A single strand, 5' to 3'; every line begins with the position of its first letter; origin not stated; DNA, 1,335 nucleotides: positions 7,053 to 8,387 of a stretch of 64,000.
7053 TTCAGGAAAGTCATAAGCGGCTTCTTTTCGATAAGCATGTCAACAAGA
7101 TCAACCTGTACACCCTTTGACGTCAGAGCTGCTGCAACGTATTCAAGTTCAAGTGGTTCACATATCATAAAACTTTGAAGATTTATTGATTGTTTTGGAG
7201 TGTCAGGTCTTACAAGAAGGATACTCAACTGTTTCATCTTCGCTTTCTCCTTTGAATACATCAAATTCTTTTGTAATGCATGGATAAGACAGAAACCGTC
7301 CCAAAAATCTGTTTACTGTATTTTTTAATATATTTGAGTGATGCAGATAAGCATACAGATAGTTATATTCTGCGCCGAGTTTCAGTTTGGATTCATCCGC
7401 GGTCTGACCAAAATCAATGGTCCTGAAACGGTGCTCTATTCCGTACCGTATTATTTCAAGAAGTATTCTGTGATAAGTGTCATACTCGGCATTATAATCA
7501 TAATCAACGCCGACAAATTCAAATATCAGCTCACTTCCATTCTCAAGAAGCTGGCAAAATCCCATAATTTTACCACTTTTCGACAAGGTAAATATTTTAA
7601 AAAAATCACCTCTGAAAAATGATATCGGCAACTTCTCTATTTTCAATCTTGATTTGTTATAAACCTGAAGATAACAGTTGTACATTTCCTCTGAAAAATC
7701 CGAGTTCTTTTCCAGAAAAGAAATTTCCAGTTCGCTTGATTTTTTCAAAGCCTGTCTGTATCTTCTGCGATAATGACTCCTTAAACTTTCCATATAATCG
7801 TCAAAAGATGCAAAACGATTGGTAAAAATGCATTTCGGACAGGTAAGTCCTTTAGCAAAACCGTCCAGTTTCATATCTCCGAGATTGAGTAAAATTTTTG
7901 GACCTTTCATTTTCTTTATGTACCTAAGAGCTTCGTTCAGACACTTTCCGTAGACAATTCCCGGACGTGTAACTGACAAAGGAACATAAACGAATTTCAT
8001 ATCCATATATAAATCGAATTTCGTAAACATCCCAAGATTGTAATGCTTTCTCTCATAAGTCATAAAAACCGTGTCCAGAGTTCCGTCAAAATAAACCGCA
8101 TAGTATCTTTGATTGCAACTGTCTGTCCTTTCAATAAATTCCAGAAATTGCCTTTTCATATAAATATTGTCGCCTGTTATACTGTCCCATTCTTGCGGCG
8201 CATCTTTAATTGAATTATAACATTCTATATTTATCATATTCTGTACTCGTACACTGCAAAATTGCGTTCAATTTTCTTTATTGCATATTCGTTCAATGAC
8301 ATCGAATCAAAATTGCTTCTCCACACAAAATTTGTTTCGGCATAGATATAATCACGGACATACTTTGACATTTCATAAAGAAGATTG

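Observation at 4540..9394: AT-rich four-gene cassette: two B12-binding radical SAM enzymes plus two GNAT-fold transferases, with no pathway context I can name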

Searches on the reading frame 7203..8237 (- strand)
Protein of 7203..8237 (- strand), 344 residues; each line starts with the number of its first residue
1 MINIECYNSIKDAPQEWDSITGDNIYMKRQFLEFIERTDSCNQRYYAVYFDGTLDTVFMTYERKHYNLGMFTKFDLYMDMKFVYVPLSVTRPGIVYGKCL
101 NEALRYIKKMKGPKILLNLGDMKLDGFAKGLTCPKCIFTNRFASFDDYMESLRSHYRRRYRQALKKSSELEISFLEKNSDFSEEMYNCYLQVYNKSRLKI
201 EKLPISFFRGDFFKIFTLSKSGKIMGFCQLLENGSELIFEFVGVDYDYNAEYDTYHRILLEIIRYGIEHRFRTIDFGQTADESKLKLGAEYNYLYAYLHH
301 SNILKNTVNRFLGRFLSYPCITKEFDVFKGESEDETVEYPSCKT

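Call 4: search_protein_families(library=pfam, proteins=[window:7203-8237:-], max_evalue=0.01)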
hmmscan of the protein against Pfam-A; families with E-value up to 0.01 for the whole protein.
window:7203-8237:- (344 aa): 2 families
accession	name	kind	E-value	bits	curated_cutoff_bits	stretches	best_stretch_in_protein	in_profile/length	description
PF13480.13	Acetyltransf_6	-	4.3e-07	30.6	22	1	153-282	4-140/143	Acetyltransferase (GNAT) domain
PF04339.18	FemAB_like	-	1.7e-05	24.6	27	1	139-217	166-243/369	Peptidogalycan biosysnthesis/recognition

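Call 5: search_protein_families(library=ncbifam, proteins=[window:7203-8237:-], max_evalue=0.01)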
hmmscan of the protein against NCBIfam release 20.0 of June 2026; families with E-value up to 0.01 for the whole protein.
window:7203-8237:- (344 aa): 0 families

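Call 32: find_homologous_proteins(query=window:7206-8237:-)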
Query window:7206-8237:- (344 aa): 278 proteins with E <= 0.001 among 894 candidates; the best 120 are listed.
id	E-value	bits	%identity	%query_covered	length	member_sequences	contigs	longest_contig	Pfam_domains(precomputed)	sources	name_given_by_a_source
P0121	8.2e-233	790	100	100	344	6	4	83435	PF13480.14,PF04339.19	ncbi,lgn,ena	-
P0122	3.0e-175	601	78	97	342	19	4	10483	PF13480.14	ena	-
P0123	4.7e-173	593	77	97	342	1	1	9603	PF13480.14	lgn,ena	-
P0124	4.3e-171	587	75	97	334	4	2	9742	PF13480.14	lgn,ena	-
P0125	6.3e-170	583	76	94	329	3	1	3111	PF13480.14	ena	-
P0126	6.9e-170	583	76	96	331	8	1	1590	PF13480.14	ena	-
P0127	8.4e-170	583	75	97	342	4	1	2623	PF13480.14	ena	-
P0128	1.6e-165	569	72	99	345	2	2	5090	PF13480.14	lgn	-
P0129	3.6e-165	568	73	97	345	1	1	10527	PF13480.14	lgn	-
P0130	3.6e-147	508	68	96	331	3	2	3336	PF13480.14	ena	-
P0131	1.3e-143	497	65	96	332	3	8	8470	PF13480.14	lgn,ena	-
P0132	6.8e-143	494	66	96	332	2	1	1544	PF13480.14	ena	-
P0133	2.2e-142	493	66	96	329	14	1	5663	-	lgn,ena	-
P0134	6.1e-142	491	65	96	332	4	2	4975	PF13480.14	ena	-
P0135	9.4e-142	491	64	96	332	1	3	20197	-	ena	-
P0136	1.2e-141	490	65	96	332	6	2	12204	PF13480.14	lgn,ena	-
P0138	1.0e-140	487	64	97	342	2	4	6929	PF13480.14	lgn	-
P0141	1.7e-140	486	64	96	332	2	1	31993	PF13480.14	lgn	-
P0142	2.8e-140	486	65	96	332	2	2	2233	PF13480.14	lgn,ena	-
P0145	1.2e-139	484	63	96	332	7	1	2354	PF13480.14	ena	-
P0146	1.5e-139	483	64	96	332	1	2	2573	PF13480.14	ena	-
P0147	4.1e-139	482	63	96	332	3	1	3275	PF13480.14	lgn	-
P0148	4.3e-139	482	64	96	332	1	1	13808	PF13480.14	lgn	-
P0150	1.4e-138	480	63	96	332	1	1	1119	PF13480.14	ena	-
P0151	1.6e-138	480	63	96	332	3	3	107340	PF13480.14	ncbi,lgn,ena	-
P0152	2.4e-138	479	64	96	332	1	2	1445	PF13480.14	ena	-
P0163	1.0e-136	474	62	96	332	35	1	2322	PF13480.14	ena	-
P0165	1.3e-136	474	63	96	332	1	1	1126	PF13480.14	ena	-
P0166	1.7e-136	473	63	96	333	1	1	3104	PF13480.14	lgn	-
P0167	2.7e-136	473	62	96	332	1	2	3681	PF13480.14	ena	-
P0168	3.0e-136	472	64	96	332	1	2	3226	PF13480.14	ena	-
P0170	3.7e-136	472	64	95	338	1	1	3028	PF13480.14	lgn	-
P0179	1.3e-134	467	62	96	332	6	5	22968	PF13480.14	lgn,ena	-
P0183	2.2e-134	466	61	96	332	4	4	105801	PF13480.14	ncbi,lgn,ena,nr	ncbi:MAG: GNAT family N-acetyltransferase [Clostridia bacterium]|nr:GNAT family N-acetyltransferase 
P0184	4.3e-134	465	62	96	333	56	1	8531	PF13480.14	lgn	-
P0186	2.1e-133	463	61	98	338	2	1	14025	PF13480.14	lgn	-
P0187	2.7e-133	463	61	96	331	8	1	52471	PF13480.14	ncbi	-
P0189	5.7e-132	458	61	94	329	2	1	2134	PF13480.14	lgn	-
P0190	2.0e-130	453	61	96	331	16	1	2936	PF13480.14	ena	-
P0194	1.7e-127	444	62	96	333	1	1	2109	PF13480.14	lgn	-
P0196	1.1e-124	434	57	95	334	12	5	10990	PF13480.14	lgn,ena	-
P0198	1.3e-124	434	57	96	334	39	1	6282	PF13480.14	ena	-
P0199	1.0e-122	428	57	96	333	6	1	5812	PF13480.14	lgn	-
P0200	1.6e-120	421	59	95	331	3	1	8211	PF13480.14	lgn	-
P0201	2.5e-120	420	56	95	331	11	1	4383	PF13480.14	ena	-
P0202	9.3e-120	418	58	94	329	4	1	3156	PF13480.14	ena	-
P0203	1.1e-119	418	57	94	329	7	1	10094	PF13480.14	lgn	-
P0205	2.0e-119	417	57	94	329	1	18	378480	PF13480.14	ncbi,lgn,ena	-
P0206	2.2e-119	417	57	94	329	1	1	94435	PF13480.14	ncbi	-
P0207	3.5e-119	416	57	94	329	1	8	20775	PF13480.14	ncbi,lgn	-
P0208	3.5e-119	416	57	95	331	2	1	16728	PF13480.14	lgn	-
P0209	1.6e-118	414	57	95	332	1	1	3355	PF13480.14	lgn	-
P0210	1.8e-118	414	58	95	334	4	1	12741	PF13480.14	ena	-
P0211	1.9e-118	414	57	94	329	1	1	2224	PF13480.14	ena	-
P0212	5.6e-118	412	57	94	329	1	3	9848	PF13480.14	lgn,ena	-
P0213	1.2e-117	411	57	94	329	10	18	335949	PF13480.14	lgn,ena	-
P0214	1.5e-117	411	57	94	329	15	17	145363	PF13480.14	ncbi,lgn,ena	-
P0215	2.1e-117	410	55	95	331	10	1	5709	PF13480.14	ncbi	-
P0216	4.6e-117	409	57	95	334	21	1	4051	PF13480.14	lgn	-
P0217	6.8e-117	409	56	96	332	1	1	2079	PF13480.14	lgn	-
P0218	9.8e-117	408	58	95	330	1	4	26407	PF13480.14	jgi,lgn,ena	-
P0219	1.1e-116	408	55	96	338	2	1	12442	PF13480.14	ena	-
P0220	3.7e-116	406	56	99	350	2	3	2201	PF13480.14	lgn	-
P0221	6.5e-116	406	55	97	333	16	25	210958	PF13480.14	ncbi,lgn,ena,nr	ncbi:MAG: GNAT family N-acetyltransferase [Clostridia bacterium]|nr:GNAT family N-acetyltransferase 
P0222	2.0e-115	404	56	94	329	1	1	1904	PF13480.14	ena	-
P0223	9.8e-115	402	56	95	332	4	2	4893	PF13480.14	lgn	-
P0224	1.9e-114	401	55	95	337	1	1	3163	PF13480.14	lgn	-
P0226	1.4e-113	398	56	94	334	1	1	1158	PF13480.14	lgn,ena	-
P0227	2.9e-113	397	56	93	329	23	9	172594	PF13480.14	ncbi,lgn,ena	-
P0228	3.3e-113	397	53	99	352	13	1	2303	PF13480.14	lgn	-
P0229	6.9e-113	396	54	95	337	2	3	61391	PF13480.14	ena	-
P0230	1.2e-112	395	54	96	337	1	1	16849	PF13480.14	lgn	-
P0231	1.9e-112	394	56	95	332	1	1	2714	PF13480.14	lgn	-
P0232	6.3e-112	392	55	95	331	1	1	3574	PF13480.14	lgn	-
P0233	1.0e-111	392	58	86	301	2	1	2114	PF13480.14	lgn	-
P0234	1.9e-111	391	56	95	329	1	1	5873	PF13480.14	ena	-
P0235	5.8e-111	389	54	99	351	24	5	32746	PF13480.14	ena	-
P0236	5.9e-111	389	55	94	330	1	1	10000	PF13480.14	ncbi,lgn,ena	-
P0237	2.9e-110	387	54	95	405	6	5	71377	PF13480.14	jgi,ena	-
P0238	6.7e-110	386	55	92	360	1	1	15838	PF13480.14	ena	-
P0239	8.1e-110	386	54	92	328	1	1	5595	PF13480.14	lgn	-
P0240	1.5e-109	385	52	99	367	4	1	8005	PF13480.14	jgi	jgi:Acetyltransferase (GNAT) domain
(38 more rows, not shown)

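Call 37: search_solved_structures(query=A2, max_evalue=10)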
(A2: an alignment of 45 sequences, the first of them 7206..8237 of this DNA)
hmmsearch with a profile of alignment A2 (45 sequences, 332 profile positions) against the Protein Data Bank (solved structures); distinct sequences matched with E-value up to 10: 2.
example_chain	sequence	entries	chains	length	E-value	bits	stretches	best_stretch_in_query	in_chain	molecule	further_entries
1sgg_A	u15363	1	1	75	0.27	13.6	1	50-110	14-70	EPHRIN TYPE-B RECEPTOR 2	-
7jil_h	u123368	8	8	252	1.6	11.1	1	60-124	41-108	30S ribosomal protein S3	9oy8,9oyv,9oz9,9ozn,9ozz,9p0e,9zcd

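Call 39: search_protein_families(library=padloc, proteins=[window:7203-8237:-], max_evalue=0.01)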
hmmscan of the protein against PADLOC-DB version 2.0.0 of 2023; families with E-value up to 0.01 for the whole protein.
window:7203-8237:- (344 aa): 0 families

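Call 44: predict_structure(alignment_id=A2)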
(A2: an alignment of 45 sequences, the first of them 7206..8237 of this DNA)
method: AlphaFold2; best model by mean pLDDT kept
length: 344 residues; sequences in the alignment: 45
mean_pLDDT: 90.7   pTM: 0.88
mean pLDDT of the five models: 90.7, 90.6, 90.0, 89.8, 88.2
residues with pLDDT >= 90: 263; 70-90: 64; 50-70: 5; < 50: 12
segments of 3 or more residues with pLDDT < 50: 333-344
pLDDT, mean of each block of 10 residues (from residue 1): 96 96 95 90 95 97 89 86 84 95 97 93 91 89 98 97 98 97 98 84 91 97 97 95 95 97 98 89 91 92 91 81 87 41 29
secondary structure, 60 per line:
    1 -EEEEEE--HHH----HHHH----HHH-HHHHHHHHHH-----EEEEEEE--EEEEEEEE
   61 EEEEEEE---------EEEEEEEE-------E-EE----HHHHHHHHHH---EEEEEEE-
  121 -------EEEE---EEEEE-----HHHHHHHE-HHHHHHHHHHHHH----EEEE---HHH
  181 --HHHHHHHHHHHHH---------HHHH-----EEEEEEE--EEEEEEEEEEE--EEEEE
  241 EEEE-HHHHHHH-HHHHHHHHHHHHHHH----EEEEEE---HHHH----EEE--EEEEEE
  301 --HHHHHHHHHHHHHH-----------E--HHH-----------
elements in order: E2-7 H17-20 H29-38 E44-50 E53-67 E77-84 H100-109 E113-119 E128-131 E135-139 H145-151 H154-166 E171-174 H183-195 H205-208 E214-220 E223-233 E236-244 H246-252 H254-268 E273-278 H282-285 E290-292 E295-300 H303-316

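Call 101: fold_search(model_id=the predicted structure, library=pdb)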
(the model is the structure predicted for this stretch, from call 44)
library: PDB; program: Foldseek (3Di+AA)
matches with E <= 10: 851; with E <= 0.001: 167
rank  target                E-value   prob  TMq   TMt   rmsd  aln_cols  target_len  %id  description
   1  9wqx                  1.3e-12  1.00  0.59  0.69   5.2       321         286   14  aminoacyl-tRNA-dependent peptide synthase, Sbb17, complexed with streptothrisamine (released 2026-04-01)
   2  9wqy                  1.3e-11  1.00  0.60  0.71   4.7       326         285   12  aminoacyl-tRNA-dependent peptide synthase, Sba18, complexed with streptothrisamine (released 2026-04-01)
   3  9wqw                  3.1e-11  1.00  0.59  0.69   5.1       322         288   14  aminoacyl-tRNA-dependent peptide synthase, Sbb17 (released 2026-04-01)
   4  1xe4                  5.6e-11  1.00  0.51  0.52   6.7       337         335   12  Crystal Structure of Weissella viridescens FemX (K36M) Mutant (released 2005-05-31)
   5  7z6a_A                6.7e-11  1.00  0.54  0.55   5.5       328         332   12  CRYSTAL STRUCTURE OF WEISSELLA VIRIDESCENS FEMXVV NON-RIBOSOMAL AMINO ACID TRANSFERASE IN COMPLEX WITH A PEPTIDYL-XNA  (released 2022-10-26)
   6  4ii9_A                7.6e-11  1.00  0.54  0.55   5.5       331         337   12  Crystal structure of Weissella viridescens FemXVv non-ribosomal amino acid transferase in complex with a peptidyl-RNA  (released 2013-07-03)
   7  1xf8                  1.4e-10  1.00  0.52  0.54   6.0       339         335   13  Crystal Structure of Weissella viridescens FemX (Y254F) Mutant (released 2005-05-31)
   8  1ne9                  1.8e-10  1.00  0.53  0.54   5.9       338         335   12  Crystal Structure of Weissella viridescens FemX at 1.7 Ang Resolution (released 2004-02-10)
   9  7z5y_A                5.8e-10  1.00  0.54  0.55   5.5       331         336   11  CRYSTAL STRUCTURE OF WEISSELLA VIRIDESCENS FEMXVV NON-RIBOSOMAL AMINO ACID TRANSFERASE IN COMPLEX WITH A PEPTIDYL-XNA  (released 2022-10-26)
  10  1lrz                  1.3e-09  1.00  0.54  0.48   8.2       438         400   12  x-ray crystal structure of staphylococcus aureus femA (released 2002-09-04)
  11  6wqb                  3.3e-09  1.00  0.39  0.45   8.7       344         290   11  Crystal structure of VipF from Legionella hackeliae in complex with acetyl-CoA (released 2021-11-10)
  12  6wqc                  6.9e-09  1.00  0.39  0.44   8.1       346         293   12  Crystal structure of VipF from Legionella hackeliae in complex with CoA (released 2021-11-10)
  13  5vrv_B                1.1e-08  1.00  0.45  0.48   6.3       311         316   12  2.05 Angstrom Resolution Crystal Structure of C-terminal Domain (DUF2156) of Putative Lysylphosphatidylglycerol Synthe (released 2017-05-24)
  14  9goe_A                1.2e-08  1.00  0.52  0.25   5.4       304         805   13  Cryo-EM structure of the multiple peptide resistance factor (MprF) from Pseudomonas aeruginosa bound to a synthetic na (released 2025-03-12)
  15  6snr                  1.3e-08  1.00  0.52  0.46   6.1       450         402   13  Crystal structure of FemX (released 2020-09-09)
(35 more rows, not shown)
